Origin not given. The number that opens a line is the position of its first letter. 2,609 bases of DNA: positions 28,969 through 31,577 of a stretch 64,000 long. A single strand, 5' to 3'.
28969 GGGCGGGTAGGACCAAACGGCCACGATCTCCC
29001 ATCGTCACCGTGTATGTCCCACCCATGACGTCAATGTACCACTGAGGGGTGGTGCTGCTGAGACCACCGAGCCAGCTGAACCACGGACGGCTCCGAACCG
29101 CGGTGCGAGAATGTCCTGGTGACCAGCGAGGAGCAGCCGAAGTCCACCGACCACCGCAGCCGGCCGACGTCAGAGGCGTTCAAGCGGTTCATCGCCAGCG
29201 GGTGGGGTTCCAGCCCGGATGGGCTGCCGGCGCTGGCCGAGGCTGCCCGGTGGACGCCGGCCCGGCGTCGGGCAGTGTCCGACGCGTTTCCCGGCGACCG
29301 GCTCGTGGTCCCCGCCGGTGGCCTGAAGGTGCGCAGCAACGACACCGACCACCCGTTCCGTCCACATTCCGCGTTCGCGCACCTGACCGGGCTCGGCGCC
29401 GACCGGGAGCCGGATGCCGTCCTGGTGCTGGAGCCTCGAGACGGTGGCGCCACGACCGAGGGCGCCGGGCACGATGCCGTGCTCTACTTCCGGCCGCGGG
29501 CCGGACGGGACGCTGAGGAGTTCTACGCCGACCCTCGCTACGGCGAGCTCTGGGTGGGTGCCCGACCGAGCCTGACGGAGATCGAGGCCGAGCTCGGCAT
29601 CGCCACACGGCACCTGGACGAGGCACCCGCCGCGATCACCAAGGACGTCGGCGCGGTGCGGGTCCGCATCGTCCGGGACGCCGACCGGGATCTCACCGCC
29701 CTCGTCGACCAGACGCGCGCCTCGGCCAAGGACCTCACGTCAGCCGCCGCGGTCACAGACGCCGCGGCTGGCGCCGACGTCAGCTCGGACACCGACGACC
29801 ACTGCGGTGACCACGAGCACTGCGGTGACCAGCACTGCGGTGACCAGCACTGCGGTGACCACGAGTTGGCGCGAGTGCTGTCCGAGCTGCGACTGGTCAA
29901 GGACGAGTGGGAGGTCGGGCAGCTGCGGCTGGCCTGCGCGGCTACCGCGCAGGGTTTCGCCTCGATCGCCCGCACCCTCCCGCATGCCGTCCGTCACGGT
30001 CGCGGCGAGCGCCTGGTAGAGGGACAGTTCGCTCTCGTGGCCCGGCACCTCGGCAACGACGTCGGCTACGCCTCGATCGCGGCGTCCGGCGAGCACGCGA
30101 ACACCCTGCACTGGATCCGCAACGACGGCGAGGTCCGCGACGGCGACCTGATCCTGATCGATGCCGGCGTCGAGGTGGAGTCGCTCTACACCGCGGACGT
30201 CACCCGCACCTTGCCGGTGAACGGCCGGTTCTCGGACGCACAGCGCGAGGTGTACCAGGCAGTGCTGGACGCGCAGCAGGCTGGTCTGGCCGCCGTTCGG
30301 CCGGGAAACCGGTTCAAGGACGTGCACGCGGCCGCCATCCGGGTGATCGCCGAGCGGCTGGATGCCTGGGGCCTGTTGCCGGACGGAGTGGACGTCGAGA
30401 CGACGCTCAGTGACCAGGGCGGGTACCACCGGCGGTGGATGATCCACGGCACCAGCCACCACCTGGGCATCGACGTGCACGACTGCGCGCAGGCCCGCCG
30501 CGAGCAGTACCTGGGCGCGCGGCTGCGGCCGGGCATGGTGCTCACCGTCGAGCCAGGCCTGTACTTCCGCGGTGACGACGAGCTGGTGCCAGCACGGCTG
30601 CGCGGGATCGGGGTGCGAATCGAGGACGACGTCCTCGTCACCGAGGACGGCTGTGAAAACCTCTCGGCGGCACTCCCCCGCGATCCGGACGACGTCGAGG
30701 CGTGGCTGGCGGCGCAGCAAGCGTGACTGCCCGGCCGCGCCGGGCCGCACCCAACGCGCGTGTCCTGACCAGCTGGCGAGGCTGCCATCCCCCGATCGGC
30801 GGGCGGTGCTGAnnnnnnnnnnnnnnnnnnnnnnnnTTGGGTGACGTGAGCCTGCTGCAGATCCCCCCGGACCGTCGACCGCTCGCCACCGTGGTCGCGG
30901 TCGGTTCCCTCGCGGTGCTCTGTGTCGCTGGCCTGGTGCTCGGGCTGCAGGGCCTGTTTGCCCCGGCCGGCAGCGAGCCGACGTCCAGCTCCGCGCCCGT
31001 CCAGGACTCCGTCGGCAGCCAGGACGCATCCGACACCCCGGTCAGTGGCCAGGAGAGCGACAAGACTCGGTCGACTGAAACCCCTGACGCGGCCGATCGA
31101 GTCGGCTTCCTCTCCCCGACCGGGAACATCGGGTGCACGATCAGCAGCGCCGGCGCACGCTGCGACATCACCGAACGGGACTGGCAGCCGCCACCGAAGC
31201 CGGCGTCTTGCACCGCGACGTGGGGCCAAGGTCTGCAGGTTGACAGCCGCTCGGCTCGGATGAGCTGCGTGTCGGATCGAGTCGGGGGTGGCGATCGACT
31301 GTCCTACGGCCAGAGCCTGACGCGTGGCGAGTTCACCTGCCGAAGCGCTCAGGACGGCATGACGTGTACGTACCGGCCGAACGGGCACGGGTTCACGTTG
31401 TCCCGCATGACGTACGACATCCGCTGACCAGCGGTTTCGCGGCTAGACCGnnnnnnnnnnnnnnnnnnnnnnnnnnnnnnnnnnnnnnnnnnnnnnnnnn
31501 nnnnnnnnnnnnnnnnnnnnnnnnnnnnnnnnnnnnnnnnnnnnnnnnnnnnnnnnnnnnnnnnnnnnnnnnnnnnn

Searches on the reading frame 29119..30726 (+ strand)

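Call 5: search_protein_families(library=pfam, proteins=[window:29119-30726:+], max_evalue=0.001)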
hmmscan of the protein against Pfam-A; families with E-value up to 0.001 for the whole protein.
window:29119-30726:+ (535 aa): 2 families
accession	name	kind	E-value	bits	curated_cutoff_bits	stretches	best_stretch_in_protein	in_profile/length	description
PF00557.29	Peptidase_M24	-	2.3e-54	184.8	23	1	268-509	2-208/208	Metallopeptidase family M24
PF05195.22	AMP_N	-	8.8e-15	54.9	24.6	1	48-176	3-113/121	Aminopeptidase P, N-terminal domain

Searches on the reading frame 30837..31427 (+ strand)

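Call 5: search_protein_families(library=pfam, proteins=[window:30837-31427:+], max_evalue=0.001)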
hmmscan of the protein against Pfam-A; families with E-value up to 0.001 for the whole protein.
window:30837-31427:+ (196 aa): 1 family
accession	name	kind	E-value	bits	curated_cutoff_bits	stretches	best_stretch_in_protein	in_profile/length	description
PF20341.3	DUF6636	-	7.9e-07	29.7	27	1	94-191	24-135/140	Family of unknown function (DUF6636)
